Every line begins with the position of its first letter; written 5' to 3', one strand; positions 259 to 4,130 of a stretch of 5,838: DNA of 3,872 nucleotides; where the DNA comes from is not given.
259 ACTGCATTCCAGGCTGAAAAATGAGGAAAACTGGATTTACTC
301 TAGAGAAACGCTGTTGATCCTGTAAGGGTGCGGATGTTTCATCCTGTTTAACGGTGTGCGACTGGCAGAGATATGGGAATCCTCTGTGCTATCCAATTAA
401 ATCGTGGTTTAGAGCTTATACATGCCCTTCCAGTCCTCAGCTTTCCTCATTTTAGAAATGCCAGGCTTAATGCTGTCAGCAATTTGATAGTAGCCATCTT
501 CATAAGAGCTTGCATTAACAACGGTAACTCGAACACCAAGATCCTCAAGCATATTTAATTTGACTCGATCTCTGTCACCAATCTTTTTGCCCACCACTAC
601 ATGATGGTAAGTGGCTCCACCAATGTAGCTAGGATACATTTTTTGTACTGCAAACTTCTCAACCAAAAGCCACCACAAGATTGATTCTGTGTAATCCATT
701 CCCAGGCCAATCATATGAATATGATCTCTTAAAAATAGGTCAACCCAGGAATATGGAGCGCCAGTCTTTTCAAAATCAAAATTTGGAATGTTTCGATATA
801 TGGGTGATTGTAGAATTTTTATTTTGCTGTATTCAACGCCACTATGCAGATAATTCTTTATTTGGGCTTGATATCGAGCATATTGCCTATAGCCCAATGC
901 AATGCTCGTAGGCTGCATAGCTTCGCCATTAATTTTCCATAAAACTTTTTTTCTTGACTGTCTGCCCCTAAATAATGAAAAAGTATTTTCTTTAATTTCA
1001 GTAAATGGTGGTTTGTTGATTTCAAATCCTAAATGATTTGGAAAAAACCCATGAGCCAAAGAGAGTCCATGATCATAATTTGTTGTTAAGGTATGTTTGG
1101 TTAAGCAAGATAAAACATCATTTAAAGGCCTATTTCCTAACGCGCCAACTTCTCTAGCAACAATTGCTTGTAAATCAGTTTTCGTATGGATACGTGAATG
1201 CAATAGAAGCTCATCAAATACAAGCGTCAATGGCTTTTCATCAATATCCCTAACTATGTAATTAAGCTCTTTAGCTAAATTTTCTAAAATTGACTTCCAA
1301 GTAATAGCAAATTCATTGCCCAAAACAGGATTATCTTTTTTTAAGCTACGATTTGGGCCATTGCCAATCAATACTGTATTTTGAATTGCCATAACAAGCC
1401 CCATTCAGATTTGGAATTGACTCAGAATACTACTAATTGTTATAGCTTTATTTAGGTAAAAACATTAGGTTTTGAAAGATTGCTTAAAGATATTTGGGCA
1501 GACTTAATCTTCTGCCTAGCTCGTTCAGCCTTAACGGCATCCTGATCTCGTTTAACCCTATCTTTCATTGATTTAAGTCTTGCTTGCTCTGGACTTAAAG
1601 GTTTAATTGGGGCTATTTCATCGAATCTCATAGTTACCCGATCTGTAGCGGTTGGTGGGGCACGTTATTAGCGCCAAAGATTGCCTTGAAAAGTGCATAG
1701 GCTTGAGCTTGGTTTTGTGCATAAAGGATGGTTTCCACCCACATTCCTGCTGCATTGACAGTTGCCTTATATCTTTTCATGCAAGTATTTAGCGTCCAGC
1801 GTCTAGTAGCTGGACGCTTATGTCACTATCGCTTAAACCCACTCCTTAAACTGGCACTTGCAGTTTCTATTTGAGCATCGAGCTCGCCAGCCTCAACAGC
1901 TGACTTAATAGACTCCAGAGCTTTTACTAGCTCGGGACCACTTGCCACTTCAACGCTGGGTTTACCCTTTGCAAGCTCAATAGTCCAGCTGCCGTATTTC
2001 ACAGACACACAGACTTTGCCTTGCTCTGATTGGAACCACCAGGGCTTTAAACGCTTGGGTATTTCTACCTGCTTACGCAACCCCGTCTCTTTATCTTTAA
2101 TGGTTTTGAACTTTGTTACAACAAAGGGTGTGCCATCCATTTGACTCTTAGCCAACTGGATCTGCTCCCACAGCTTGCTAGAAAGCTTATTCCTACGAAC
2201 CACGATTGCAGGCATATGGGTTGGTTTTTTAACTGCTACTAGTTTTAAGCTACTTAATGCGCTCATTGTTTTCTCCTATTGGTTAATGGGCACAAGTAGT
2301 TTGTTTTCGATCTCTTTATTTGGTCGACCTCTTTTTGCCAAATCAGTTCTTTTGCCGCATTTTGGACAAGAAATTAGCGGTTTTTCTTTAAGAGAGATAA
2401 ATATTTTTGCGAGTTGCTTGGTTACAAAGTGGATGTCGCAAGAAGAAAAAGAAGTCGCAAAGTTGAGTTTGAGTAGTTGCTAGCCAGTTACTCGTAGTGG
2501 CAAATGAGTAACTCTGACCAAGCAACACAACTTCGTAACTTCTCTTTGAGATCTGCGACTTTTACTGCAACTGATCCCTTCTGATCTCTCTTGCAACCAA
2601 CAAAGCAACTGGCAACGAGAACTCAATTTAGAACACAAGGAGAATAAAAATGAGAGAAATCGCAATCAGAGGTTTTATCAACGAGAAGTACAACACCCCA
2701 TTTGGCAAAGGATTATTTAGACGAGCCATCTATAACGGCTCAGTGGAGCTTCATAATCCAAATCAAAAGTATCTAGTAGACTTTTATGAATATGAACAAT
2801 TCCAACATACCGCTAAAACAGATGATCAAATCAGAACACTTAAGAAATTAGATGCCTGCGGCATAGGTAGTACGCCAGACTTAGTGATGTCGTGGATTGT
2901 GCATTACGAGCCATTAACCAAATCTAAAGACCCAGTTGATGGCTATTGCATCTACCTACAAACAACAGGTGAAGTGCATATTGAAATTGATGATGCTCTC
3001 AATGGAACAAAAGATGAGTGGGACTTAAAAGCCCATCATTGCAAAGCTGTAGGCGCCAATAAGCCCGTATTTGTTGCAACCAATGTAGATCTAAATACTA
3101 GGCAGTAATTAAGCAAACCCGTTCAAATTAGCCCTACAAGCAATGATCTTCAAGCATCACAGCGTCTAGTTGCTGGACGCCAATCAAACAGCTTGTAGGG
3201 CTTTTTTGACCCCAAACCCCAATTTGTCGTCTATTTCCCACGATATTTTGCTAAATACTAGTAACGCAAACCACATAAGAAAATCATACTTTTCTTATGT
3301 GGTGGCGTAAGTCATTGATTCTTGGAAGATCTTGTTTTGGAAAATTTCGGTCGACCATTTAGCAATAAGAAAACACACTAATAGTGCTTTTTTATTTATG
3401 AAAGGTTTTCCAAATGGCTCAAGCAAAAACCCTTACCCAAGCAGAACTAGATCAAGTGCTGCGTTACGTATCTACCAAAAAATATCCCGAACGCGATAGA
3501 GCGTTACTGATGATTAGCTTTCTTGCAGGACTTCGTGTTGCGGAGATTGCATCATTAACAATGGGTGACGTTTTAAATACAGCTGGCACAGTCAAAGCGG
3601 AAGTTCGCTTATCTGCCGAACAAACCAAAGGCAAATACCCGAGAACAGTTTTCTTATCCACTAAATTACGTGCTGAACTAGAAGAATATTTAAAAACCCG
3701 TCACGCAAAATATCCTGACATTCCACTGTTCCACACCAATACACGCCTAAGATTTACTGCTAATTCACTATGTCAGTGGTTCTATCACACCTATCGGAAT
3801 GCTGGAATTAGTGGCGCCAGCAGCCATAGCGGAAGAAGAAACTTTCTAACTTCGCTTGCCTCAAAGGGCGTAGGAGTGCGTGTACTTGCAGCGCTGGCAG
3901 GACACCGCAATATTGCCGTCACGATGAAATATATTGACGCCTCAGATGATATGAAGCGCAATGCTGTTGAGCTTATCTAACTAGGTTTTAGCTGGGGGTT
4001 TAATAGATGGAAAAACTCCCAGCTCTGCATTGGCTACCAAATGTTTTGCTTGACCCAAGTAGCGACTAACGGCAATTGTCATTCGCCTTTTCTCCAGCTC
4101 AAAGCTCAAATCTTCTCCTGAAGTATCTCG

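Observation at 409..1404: Standalone SIR2-like protein with Asn in place of the active-site His: candidate novel defence effector next to tRNA-Phe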

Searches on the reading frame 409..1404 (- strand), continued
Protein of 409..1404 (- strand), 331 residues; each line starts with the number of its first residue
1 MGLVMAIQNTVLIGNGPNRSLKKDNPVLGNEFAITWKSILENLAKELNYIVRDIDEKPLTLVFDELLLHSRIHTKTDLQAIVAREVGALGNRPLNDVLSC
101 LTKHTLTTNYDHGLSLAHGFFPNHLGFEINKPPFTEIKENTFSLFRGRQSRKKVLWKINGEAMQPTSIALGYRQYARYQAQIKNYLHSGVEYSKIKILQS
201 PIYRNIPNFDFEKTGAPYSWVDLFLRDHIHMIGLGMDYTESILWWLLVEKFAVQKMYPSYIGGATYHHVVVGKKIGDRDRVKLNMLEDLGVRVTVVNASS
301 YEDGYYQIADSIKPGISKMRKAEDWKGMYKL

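Call 82: search_protein_families(library=pfam, proteins=[P0047, P0051, P0054, P0056, P0060, P0078, P0100, P0112, P0138, P0029], max_evalue=0.01)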
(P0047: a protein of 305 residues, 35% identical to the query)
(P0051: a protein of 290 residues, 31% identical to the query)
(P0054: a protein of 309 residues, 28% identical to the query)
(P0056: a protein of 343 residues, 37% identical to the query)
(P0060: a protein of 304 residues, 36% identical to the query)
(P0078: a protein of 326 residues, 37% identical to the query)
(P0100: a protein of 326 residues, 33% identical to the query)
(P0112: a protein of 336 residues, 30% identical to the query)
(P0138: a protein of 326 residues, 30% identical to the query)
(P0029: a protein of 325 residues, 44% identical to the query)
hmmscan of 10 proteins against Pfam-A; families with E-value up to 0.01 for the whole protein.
P0047 (305 aa): 1 family
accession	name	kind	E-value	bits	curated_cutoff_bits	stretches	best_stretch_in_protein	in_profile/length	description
PF13289.12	SIR2_2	-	2e-09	38.1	24.5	1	98-170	2-72/141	SIR2-like domain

P0051 (290 aa): 2 families
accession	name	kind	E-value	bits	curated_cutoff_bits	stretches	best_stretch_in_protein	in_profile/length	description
PF13289.12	SIR2_2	-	2.3e-10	41.1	24.5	1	92-215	2-93/141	SIR2-like domain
PF14253.11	AbiH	-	8.6e-06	26.5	30.9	1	62-233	113-252/260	Bacteriophage abortive infection AbiH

P0054 (309 aa): 2 families
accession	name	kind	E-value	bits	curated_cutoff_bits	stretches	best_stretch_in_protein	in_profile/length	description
PF13289.12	SIR2_2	-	6.9e-11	42.9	24.5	1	91-196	2-70/141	SIR2-like domain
PF14253.11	AbiH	-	2.6e-08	34.7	30.9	1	50-235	97-250/260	Bacteriophage abortive infection AbiH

P0056 (343 aa): 1 family
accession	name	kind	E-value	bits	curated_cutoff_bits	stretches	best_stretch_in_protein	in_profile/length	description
PF13289.12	SIR2_2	-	2.4e-09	37.9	24.5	1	94-167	2-72/141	SIR2-like domain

P0060 (304 aa): 1 family
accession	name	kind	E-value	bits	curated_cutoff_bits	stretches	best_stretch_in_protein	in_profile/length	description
PF13289.12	SIR2_2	-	9.4e-10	39.2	24.5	1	95-169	2-74/141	SIR2-like domain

P0078 (326 aa): 1 family
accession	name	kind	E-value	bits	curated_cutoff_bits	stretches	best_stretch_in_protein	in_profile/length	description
PF13289.12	SIR2_2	-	5.6e-10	39.9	24.5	1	104-201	2-70/141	SIR2-like domain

P0100 (326 aa): 1 family
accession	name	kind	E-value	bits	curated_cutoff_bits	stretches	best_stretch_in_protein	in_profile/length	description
PF13289.12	SIR2_2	-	3.2e-07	31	24.5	1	103-169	3-68/141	SIR2-like domain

P0112 (336 aa): 1 family
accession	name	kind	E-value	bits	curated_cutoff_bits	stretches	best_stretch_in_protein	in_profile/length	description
PF13289.12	SIR2_2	-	1.2e-06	29.1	24.5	1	104-179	2-68/141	SIR2-like domain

P0138 (326 aa): 2 families
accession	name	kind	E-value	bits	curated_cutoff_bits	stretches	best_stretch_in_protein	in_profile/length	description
PF13289.12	SIR2_2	-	1.8e-08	35.1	24.5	1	94-164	2-67/141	SIR2-like domain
PF14253.11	AbiH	-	9.5e-05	23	30.9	1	67-247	115-250/260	Bacteriophage abortive infection AbiH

P0029 (325 aa): 1 family
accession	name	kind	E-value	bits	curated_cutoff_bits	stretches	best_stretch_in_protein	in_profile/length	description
PF13289.12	SIR2_2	-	5.1e-07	30.3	24.5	1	98-175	2-73/141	SIR2-like domain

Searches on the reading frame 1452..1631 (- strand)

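Call 4: search_protein_families(library=pfam, proteins=[window:1452-1631:-], max_evalue=1)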
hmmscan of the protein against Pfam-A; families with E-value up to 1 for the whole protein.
window:1452-1631:- (59 aa): 1 family
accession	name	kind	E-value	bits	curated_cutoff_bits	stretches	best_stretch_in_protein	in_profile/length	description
PF10779.14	XhlA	-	0.14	12.8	34.7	1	17-53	4-45/67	Haemolysin XhlA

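Call 5: search_protein_families(library=padloc, proteins=[window:1452-1631:-], max_evalue=1)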
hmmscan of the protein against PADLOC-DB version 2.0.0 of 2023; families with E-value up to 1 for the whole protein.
window:1452-1631:- (59 aa): 0 families

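Call 6: search_protein_families(library=ncbifam, proteins=[window:1452-1631:-], max_evalue=1)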
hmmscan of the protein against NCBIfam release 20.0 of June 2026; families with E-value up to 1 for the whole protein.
window:1452-1631:- (59 aa): 0 families

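Call 59: search_protein_families(library=phrogs, proteins=[window:1452-1631:-], max_evalue=0.01)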
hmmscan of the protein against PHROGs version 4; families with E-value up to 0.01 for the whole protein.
window:1452-1631:- (59 aa): 0 families

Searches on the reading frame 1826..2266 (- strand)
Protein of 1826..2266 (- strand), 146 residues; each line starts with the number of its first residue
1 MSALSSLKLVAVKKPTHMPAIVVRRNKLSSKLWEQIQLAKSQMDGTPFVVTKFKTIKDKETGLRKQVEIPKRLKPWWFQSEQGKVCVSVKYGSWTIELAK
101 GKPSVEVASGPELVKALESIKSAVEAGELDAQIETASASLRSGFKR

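Call 4: search_protein_families(library=pfam, proteins=[window:1826-2266:-], max_evalue=1)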
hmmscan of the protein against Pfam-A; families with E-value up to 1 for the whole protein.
window:1826-2266:- (146 aa): 2 families
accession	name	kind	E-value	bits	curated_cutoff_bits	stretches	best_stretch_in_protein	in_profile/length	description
PF20346.3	DUF6641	-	1.8e-13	51.1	27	1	8-130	23-140/143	Family of unknown function (DUF6641)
PF19383.4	DUF5958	-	0.17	12.7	23.6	1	14-78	62-123/125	Family of unknown function (DUF5958)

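Call 5: search_protein_families(library=padloc, proteins=[window:1826-2266:-], max_evalue=1)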
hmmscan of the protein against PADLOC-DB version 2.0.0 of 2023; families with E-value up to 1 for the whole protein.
window:1826-2266:- (146 aa): 0 families

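Call 6: search_protein_families(library=ncbifam, proteins=[window:1826-2266:-], max_evalue=1)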
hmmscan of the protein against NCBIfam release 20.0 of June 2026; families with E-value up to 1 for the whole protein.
window:1826-2266:- (146 aa): 1 family
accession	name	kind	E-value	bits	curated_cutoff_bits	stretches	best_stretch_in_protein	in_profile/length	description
NF045620.1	Sfum_1244_fam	hypoth_equivalog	0.16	10.9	150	1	20-54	151-187/339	Sfum_1244 family protein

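Call 59: search_protein_families(library=phrogs, proteins=[window:1826-2266:-], max_evalue=0.01)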
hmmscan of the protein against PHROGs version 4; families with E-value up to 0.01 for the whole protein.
window:1826-2266:- (146 aa): 1 family
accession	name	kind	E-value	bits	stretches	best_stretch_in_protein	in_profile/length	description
phrog_31551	-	unknown function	3.6e-21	76.8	1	1-137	9-146/155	-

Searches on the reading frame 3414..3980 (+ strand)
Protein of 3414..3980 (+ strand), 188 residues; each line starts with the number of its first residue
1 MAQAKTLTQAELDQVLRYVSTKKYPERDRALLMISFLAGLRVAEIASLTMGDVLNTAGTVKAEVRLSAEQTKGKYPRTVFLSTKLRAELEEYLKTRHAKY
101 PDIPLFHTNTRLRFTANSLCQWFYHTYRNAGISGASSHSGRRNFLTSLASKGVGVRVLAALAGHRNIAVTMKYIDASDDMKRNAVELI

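Call 4: search_protein_families(library=pfam, proteins=[window:3414-3980:+], max_evalue=1)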
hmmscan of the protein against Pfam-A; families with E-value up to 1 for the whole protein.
window:3414-3980:+ (188 aa): 3 families
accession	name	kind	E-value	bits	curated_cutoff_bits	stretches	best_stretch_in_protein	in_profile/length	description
PF00589.27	Phage_integrase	-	9.2e-26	91.1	27.1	1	6-178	2-170/172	Phage integrase family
PF02885.22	Glycos_trans_3N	-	0.011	15.9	26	1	4-50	10-57/63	Glycosyl transferase family, helical bundle domain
PF08281.18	Sigma70_r4_2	-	0.057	13.5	25.7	1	25-48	12-35/54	Sigma-70, region 4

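Call 5: search_protein_families(library=padloc, proteins=[window:3414-3980:+], max_evalue=1)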
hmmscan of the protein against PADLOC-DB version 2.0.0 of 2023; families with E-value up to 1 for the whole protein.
window:3414-3980:+ (188 aa): 0 families

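Call 6: search_protein_families(library=ncbifam, proteins=[window:3414-3980:+], max_evalue=1)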
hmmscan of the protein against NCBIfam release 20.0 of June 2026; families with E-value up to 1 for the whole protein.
window:3414-3980:+ (188 aa): 16 families
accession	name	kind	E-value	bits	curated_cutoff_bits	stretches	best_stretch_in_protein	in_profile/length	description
NF040815.2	recomb_XerA_Arch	equivalog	9e-20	71.3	220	1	4-182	94-260/263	site-specific tyrosine recombinase/integron integrase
TIGR02225.1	recomb_XerD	equivalog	1.9e-17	63.5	329.6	1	5-174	102-272/290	site-specific tyrosine recombinase XerD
NF001399.0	PRK00283.1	subfamily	2.8e-16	59.6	279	1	5-174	112-281/300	tyrosine recombinase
TIGR02224.1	recomb_XerC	equivalog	8.5e-16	58.2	335.15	1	5-178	105-279/295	tyrosine recombinase XerC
NF003462.0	PRK05084.1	equivalog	8.6e-12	44.4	267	1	22-186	191-354/360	tyrosine recombinase XerS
NF007370.0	PRK09870.1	subfamily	5.5e-10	39.2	221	1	5-175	11-178/200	tyrosine-type DNA invertase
NF002331.0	PRK01287.1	subfamily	1.1e-09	37.8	371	1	4-174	139-310/365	site-specific tyrosine recombinase XerC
TIGR02249.1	integrase_gron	subfamily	3.4e-08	33.2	265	2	7-100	102-184/315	integron integrase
NF007371.0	PRK09871.1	subfamily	1.1e-06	28.4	222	1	1-175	1-173/198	tyrosine-type DNA invertase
NF040693.1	recomb_GmtY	equivalog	0.00015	21.1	340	1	21-101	213-293/441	gamma-mobile-trio recombinase GmtY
NF041502.1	integrase_1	equivalog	0.00042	19.2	350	1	13-98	151-239/484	site-specific integrase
NF011946.0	PRK15417.1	equivalog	0.0027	16.9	435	1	122-174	260-313/337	integron integrase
NF047561.1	orf58_phage_fam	subfamily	0.059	12.7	170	1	8-99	83-167/257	phage protein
TIGR02983.1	SigE-fam_strep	subfamily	0.061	13.2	141.55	1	11-65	100-148/162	SigE family RNA polymerase sigma factor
NF007218.0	PRK09639.1-2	equivalog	0.097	12.4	265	1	9-67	119-172/185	RNA polymerase sigma factor SigX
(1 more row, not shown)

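Call 59: search_protein_families(library=phrogs, proteins=[window:3414-3980:+], max_evalue=0.01)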
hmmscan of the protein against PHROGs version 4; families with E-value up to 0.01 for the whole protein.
window:3414-3980:+ (188 aa): 5 families
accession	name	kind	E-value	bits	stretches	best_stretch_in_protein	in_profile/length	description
phrog_216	-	integration and excision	3.6e-40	138.9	1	3-187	52-235/301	integrase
phrog_1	-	integration and excision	1.9e-29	104.4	1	5-187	269-446/611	integrase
phrog_7685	-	integration and excision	0.0002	22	1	89-188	137-235/240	integrase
phrog_7269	-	integration and excision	0.0022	18.9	1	131-185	25-78/89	integrase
phrog_9208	-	integration and excision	0.0084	17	0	135-179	188-232/241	integrase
